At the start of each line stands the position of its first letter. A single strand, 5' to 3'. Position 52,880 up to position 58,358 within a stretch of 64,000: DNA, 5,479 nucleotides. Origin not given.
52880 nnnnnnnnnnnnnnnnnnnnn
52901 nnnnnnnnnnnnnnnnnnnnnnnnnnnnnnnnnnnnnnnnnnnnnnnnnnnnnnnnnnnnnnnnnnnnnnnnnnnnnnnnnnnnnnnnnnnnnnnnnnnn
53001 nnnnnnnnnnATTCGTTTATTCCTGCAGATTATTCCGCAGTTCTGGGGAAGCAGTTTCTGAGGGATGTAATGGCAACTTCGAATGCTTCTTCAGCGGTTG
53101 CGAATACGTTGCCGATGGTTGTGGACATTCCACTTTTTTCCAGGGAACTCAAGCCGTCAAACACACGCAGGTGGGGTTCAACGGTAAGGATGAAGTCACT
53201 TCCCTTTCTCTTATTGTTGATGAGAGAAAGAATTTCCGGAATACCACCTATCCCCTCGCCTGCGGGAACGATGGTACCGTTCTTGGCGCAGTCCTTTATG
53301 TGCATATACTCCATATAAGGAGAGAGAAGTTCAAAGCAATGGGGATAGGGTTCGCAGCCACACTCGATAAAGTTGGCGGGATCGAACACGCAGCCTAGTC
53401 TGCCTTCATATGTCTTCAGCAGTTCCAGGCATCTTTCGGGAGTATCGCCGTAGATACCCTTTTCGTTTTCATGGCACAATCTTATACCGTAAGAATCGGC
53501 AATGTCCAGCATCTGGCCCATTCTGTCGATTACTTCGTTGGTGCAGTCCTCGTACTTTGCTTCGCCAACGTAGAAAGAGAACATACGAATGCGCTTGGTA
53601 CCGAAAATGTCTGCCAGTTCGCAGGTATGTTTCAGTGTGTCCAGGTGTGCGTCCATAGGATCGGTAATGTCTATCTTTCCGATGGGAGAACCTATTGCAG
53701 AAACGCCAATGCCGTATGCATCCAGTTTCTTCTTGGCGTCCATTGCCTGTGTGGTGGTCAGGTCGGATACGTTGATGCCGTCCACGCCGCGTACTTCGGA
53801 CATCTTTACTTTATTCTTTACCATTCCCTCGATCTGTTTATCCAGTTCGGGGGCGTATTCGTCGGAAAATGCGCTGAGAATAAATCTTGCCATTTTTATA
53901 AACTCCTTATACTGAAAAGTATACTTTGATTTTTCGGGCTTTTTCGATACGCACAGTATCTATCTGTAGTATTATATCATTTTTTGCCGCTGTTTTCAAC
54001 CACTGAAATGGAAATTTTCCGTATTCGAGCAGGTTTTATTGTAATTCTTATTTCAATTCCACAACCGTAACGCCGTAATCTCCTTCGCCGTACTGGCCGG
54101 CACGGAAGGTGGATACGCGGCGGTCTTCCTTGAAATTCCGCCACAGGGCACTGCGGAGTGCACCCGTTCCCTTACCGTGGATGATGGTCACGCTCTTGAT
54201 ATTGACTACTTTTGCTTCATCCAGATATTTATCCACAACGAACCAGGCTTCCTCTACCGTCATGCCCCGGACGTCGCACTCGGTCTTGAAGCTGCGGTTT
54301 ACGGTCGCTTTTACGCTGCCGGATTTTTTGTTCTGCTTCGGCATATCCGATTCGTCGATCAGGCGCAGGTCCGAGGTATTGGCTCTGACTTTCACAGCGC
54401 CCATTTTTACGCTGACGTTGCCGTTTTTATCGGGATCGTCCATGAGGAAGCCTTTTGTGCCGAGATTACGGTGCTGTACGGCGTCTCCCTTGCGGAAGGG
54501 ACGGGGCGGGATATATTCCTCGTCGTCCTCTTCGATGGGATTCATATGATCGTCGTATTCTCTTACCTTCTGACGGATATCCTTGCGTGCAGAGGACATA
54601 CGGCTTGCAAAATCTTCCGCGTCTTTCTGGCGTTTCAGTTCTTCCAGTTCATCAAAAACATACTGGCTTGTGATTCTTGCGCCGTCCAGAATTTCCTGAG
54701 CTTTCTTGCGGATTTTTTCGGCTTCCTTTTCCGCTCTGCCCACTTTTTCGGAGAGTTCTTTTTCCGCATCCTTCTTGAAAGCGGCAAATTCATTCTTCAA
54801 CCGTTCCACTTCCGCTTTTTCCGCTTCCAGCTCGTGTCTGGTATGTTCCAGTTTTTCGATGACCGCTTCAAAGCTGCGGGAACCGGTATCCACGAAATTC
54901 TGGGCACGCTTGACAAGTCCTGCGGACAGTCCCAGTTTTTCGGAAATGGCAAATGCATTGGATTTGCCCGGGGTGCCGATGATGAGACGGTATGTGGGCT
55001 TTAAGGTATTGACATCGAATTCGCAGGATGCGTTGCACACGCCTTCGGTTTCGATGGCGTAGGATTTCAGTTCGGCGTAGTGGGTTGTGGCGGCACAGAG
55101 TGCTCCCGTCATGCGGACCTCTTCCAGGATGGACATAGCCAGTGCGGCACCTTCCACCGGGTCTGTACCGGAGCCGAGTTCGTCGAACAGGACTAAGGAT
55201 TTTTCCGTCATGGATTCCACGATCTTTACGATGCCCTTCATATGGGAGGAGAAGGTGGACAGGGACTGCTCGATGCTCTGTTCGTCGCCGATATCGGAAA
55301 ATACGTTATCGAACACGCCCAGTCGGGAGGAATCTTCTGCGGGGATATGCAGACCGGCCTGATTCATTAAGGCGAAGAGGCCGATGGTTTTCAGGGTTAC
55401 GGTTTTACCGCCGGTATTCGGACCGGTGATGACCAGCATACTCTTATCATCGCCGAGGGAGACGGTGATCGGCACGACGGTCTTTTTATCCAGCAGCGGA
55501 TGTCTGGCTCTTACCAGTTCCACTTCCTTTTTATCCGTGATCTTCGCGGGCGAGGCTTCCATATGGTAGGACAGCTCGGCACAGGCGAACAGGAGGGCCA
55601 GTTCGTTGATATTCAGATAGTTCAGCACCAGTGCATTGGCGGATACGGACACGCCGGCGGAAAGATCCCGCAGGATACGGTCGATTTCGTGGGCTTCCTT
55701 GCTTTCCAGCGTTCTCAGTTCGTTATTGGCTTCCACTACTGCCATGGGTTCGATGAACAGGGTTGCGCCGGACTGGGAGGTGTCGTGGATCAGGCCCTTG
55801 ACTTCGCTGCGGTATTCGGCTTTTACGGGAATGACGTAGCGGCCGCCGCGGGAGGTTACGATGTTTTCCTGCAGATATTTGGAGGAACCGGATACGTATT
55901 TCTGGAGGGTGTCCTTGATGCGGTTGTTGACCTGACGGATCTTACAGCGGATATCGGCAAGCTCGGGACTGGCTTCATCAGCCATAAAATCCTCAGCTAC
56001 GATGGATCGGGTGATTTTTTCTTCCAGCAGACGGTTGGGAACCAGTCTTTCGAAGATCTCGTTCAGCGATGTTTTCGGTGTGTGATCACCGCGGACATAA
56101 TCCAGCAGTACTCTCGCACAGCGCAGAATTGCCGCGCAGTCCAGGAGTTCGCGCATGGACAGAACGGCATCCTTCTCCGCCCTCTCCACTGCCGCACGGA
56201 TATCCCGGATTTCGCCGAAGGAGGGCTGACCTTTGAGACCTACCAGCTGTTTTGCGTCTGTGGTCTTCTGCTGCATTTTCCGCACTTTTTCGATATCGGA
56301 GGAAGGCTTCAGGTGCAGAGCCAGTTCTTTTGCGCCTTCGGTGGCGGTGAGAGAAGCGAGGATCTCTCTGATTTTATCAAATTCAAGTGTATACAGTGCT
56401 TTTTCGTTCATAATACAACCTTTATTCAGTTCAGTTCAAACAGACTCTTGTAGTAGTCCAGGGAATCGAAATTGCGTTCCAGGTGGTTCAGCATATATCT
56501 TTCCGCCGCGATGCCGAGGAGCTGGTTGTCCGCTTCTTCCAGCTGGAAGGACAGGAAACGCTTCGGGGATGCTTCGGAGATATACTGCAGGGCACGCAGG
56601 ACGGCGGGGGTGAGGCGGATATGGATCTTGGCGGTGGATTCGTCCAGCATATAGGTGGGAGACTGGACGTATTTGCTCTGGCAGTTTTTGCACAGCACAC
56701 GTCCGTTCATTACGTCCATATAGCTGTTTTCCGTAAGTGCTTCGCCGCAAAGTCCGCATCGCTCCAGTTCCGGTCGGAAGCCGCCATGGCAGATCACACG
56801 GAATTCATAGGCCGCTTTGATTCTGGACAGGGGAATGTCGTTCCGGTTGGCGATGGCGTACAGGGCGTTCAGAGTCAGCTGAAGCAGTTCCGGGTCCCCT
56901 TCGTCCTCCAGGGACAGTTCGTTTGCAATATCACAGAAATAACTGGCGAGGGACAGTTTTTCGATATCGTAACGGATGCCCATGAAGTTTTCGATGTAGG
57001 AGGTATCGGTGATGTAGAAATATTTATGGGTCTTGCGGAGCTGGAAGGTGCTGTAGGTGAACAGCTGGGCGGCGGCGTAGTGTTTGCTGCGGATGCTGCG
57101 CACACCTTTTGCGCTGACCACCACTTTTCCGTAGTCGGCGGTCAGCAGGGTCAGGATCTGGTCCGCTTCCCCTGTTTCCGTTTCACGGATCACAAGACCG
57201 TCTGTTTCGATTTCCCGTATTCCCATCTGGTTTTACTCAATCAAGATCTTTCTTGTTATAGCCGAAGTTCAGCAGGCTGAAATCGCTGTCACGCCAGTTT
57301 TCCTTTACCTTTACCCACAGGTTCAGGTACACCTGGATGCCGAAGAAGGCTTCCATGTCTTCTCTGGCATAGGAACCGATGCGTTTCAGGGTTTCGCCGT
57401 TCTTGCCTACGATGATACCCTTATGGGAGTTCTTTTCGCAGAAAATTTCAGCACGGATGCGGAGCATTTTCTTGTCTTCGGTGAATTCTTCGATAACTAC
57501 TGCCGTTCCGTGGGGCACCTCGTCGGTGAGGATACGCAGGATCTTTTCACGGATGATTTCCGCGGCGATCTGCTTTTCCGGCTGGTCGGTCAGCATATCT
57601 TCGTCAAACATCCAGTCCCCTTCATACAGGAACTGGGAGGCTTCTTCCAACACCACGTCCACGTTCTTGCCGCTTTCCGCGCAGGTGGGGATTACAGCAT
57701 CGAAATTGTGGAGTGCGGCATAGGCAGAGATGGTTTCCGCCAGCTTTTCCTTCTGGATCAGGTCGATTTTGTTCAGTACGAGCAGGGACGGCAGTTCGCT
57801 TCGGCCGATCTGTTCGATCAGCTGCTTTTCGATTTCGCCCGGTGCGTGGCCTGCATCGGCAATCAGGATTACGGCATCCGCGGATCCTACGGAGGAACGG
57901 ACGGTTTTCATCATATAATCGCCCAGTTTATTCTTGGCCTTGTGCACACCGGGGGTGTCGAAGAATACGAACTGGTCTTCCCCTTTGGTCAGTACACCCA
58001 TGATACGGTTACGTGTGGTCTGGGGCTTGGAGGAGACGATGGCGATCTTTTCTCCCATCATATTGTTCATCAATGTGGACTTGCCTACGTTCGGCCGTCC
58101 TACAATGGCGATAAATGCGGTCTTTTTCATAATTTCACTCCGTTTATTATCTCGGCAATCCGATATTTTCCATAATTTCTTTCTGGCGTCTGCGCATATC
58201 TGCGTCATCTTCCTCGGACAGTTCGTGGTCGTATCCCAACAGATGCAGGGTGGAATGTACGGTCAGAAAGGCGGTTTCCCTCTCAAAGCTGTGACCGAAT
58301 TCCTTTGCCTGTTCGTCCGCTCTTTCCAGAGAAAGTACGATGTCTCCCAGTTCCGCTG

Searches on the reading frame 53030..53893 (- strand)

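Call 48: search_protein_families(library=pfam, proteins=[window:53030-53893:-], max_evalue=1)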
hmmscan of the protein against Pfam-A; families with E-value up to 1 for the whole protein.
window:53030-53893:- (287 aa): 1 family
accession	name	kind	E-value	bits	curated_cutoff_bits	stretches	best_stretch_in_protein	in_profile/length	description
PF01261.30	AP_endonuc_2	-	1.8e-21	77.4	31.1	1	42-239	22-230/249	Xylose isomerase-like TIM barrel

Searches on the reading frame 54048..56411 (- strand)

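Call 48: search_protein_families(library=pfam, proteins=[window:54048-56411:-], max_evalue=1)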
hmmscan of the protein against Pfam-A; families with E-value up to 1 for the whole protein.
window:54048-56411:- (787 aa): 13 families
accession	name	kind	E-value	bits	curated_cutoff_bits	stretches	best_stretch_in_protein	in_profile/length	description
PF00488.27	MutS_V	-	3e-33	115.8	30.2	1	326-507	1-184/188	MutS domain V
PF01713.27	Smr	-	2e-22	79.5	25.7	1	713-787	2-77/77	Smr domain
PF20297.4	MSSS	-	3.4e-07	30.3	26.8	1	642-682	2-42/42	MutS2 and Smr-associated SH3 domain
PF24915.1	Spectrin_SESTD1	-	0.0017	19.1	27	1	375-423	31-79/110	SESTD1-like, spectrin repeat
PF13401.12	AAA_22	-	0.0034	18.1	27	1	322-411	4-92/130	AAA domain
PF02601.20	Exonuc_VII_L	-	0.0044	17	35.9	1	479-623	129-259/315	Exonuclease VII, large subunit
PF04740.18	LXG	-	0.031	14.6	26.5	1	506-597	62-155/202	LXG domain of WXG superfamily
PF05103.18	DivIVA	-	0.16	12.4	28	1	515-619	28-126/131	DivIVA protein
PF05149.17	Flagellar_rod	-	0.17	11.8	23.4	1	502-627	2-130/287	Paraflagellar rod protein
PF13173.12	AAA_14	-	0.2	12.1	27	0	323-411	2-70/129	AAA domain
PF02520.22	ANIS5_cation-bd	-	0.34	11.4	29.3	1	530-599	28-97/109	SXP/RAL-2 family protein Ani s 5-like, metal-binding domain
PF17078.10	SHE3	-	0.34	11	30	0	514-570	117-170/228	SWI5-dependent HO expression protein 3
PF10211.14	Ax_dynein_light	-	0.95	9.9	26.4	0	509-574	119-181/187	Axonemal dynein light chain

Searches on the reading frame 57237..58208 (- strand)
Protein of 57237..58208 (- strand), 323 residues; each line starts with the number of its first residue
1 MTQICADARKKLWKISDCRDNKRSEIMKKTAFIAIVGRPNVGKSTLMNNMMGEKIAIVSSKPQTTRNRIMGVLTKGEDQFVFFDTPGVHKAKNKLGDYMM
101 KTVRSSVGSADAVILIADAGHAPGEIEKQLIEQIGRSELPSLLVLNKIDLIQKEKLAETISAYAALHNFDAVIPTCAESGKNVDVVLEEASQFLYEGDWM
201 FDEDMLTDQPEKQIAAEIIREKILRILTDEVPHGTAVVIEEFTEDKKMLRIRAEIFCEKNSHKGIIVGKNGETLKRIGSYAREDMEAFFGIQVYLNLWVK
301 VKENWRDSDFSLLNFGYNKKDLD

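Call 48: search_protein_families(library=pfam, proteins=[window:57237-58208:-], max_evalue=1)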
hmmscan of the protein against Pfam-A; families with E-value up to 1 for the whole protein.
window:57237-58208:- (323 aa): 25 families
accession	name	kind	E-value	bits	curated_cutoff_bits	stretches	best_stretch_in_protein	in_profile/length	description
PF01926.29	MMR_HSR1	-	3.3e-26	92.1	21.9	1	33-147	2-113/113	50S ribosome-binding GTPase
PF07650.23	KH_2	-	4.3e-20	71.8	22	1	230-306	1-78/78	KH domain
PF02421.24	FeoB_N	-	1.8e-15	57.3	27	1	33-188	3-154/156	Ferrous iron transport protein B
PF00009.33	GTP_EFTU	-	1.6e-10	41.4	26.5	1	79-193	70-185/188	Elongation factor Tu GTP binding domain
PF00350.29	Dynamin_N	-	8.2e-10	39.4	27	2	33-66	1-34/168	Dynamin family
PF03193.22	RsgA_GTPase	-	7.7e-09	36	30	2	29-90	106-170/174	RsgA GTPase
PF04548.22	AIG1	-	3.5e-05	23.7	27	1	33-134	3-107/212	AIG1 family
PF02492.25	cobW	-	4.9e-05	23.4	20.7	1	81-163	87-168/180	CobW/HypB/UreG, nucleotide-binding domain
PF16897.10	MMR_HSR1_Xtn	-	0.00023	21.5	35.2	1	136-189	53-99/106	C-terminal region of MMR_HSR1 domain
PF00025.27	Arf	-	0.0004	20.3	22.3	1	27-184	11-164/174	ADP-ribosylation factor family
PF04786.17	Baculo_DNA_bind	-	0.0025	17.7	25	1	48-102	48-102/248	ssDNA binding protein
PF00071.28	Ras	-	0.0034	17.4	21.6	1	34-191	3-157/162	Ras family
PF03029.23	ATP_bind_1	-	0.0036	17.6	27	1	67-171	80-187/240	Conserved hypothetical ATP binding protein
PF20720.3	nSTAND3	-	0.0057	16.8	27.2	1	24-84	11-72/155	Novel STAND NTPase 3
PF13401.12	AAA_22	-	0.0092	16.7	27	1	30-169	5-110/130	AAA domain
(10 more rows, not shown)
